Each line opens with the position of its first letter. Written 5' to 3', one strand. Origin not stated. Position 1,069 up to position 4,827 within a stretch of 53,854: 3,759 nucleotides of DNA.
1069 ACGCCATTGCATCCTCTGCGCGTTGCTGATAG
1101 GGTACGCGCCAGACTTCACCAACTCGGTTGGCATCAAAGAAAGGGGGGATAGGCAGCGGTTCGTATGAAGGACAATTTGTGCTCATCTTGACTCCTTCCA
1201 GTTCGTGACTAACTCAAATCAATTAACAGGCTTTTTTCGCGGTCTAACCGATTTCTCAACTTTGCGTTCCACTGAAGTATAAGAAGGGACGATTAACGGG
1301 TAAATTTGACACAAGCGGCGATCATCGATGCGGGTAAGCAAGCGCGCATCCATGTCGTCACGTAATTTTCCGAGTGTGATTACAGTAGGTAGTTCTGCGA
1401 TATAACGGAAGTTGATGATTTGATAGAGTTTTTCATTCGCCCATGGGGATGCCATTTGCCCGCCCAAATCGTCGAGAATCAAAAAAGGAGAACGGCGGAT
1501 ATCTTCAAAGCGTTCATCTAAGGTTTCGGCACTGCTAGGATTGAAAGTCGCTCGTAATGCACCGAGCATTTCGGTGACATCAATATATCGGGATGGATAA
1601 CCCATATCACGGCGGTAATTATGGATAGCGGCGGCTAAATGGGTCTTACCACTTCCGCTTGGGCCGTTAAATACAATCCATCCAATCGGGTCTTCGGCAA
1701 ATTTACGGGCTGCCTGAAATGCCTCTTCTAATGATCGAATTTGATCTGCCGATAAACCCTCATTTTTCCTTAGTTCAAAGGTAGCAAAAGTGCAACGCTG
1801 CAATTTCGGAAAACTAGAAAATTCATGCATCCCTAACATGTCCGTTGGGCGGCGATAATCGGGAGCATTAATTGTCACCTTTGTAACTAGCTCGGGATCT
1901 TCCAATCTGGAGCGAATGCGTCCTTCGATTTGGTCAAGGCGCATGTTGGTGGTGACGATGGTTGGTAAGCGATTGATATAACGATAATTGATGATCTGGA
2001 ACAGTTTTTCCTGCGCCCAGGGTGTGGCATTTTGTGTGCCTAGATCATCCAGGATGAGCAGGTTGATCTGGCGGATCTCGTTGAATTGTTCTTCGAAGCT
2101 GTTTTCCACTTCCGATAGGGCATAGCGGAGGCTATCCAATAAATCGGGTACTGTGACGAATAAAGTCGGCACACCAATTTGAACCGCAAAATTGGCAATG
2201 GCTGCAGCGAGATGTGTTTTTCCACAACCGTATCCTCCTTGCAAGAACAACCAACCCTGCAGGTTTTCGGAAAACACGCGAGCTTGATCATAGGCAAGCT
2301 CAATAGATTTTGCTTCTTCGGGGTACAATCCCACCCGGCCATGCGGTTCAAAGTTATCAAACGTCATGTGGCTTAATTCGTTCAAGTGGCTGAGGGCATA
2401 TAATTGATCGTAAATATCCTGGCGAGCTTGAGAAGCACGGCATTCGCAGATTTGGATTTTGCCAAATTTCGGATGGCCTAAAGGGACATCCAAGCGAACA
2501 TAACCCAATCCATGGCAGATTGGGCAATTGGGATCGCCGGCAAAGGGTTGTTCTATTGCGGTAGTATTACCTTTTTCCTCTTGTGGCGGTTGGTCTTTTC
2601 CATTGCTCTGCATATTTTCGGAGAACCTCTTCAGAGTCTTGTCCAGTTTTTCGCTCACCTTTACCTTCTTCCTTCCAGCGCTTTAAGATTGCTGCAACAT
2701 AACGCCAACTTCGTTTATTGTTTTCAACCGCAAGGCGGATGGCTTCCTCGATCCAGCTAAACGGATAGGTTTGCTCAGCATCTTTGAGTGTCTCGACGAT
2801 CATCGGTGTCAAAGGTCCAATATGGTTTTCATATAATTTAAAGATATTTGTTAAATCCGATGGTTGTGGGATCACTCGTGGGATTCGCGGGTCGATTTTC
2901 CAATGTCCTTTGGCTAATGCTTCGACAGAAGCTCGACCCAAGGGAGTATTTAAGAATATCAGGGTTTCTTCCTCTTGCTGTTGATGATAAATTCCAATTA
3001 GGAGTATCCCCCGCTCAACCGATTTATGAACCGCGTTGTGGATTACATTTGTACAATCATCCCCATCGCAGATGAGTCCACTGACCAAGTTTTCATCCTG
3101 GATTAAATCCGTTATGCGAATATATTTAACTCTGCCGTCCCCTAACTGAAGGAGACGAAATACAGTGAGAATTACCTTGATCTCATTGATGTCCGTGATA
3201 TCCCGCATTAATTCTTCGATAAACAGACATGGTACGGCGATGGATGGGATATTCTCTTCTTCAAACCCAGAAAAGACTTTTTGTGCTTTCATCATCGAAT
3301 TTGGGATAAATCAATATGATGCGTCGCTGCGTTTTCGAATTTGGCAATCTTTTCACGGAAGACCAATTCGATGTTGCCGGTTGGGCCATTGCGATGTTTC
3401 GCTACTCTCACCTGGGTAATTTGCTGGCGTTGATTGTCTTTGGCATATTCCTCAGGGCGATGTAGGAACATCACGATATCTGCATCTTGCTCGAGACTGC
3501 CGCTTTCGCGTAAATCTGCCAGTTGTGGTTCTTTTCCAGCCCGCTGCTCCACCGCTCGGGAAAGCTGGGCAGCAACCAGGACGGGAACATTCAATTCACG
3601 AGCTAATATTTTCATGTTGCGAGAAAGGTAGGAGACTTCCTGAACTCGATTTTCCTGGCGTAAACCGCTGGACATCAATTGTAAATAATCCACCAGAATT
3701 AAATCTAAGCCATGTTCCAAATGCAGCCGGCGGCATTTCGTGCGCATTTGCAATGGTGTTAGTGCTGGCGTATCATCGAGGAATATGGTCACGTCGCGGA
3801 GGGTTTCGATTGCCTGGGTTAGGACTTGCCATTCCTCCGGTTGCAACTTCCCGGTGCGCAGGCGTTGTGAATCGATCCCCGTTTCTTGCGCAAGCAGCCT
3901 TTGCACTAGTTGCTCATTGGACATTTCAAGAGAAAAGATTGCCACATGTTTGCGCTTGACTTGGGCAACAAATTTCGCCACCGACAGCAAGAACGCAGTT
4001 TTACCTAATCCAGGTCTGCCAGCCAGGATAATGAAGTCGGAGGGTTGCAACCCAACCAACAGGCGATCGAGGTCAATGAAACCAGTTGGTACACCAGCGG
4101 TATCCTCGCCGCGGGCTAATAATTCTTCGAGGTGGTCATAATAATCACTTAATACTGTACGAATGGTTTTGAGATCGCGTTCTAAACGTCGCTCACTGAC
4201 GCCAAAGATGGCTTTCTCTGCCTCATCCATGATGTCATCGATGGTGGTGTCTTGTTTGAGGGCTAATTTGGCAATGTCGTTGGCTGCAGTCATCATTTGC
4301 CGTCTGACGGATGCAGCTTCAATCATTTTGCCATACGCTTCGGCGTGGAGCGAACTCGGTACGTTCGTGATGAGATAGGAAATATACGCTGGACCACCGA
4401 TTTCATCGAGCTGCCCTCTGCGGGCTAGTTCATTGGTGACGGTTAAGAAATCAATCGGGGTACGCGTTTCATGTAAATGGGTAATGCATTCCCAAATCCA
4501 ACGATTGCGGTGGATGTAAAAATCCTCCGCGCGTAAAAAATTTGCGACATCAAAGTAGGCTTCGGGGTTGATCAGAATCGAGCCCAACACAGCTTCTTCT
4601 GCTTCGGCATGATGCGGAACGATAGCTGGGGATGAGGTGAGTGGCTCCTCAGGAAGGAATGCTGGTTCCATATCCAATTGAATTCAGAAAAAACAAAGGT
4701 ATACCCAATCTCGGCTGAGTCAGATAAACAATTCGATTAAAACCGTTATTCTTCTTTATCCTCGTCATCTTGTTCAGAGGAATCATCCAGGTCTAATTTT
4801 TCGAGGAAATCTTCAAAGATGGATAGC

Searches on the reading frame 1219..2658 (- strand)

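Call 57: search_protein_families(library=pfam, proteins=[window:1219-2658:-], max_evalue=0.00001)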
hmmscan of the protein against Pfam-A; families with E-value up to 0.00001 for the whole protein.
window:1219-2658:- (479 aa): 6 families
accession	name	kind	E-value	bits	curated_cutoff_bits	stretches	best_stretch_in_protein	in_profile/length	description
PF01695.23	IstB_IS21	-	1.7e-33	116.5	24.1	2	137-244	95-199/238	IstB-like ATP binding protein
PF00308.24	Bac_DnaA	-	2.9e-14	54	23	1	119-253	16-156/162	Bacterial DnaA ATPAse domain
PF00004.35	AAA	-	2.3e-12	48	21.2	1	138-253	2-124/131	ATPase family associated with various cellular activities (AAA)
PF13191.12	AAA_16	-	4.7e-07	30.9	32.6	0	305-408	7-114/167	AAA ATPase domain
PF00158.32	Sigma54_activat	-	5.2e-06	26.7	20.2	0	308-360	6-57/168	Sigma-54 interaction domain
PF20720.3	nSTAND3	-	6.7e-06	26.3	27.2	0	313-364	6-53/155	Novel STAND NTPase 3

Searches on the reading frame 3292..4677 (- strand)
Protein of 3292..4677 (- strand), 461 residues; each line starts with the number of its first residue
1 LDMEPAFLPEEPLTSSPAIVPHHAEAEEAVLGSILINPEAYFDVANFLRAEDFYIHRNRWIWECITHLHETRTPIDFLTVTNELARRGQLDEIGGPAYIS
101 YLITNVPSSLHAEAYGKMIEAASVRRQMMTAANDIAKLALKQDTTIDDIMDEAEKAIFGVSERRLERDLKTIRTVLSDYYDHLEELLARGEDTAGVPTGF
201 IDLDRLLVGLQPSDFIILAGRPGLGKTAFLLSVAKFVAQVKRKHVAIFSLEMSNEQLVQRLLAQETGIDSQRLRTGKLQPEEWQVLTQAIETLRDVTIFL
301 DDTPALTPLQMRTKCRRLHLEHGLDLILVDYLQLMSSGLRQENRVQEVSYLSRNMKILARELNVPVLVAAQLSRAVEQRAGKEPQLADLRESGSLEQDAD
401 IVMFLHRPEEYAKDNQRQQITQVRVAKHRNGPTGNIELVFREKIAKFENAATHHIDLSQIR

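Call 57: search_protein_families(library=pfam, proteins=[window:3292-4677:-], max_evalue=0.00001)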
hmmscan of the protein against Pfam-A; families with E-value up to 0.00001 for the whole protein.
window:3292-4677:- (461 aa): 3 families
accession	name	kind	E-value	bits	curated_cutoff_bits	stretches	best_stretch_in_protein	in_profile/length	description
PF03796.21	DnaB_C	-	4.3e-103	344.6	27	1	195-449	1-255/255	DnaB-like helicase C terminal domain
PF00772.26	DnaB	-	2e-30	105.3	23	1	21-120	3-102/103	DnaB-like helicase N terminal domain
PF13481.12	AAA_25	-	2.2e-12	47.4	27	1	206-372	25-190/195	AAA domain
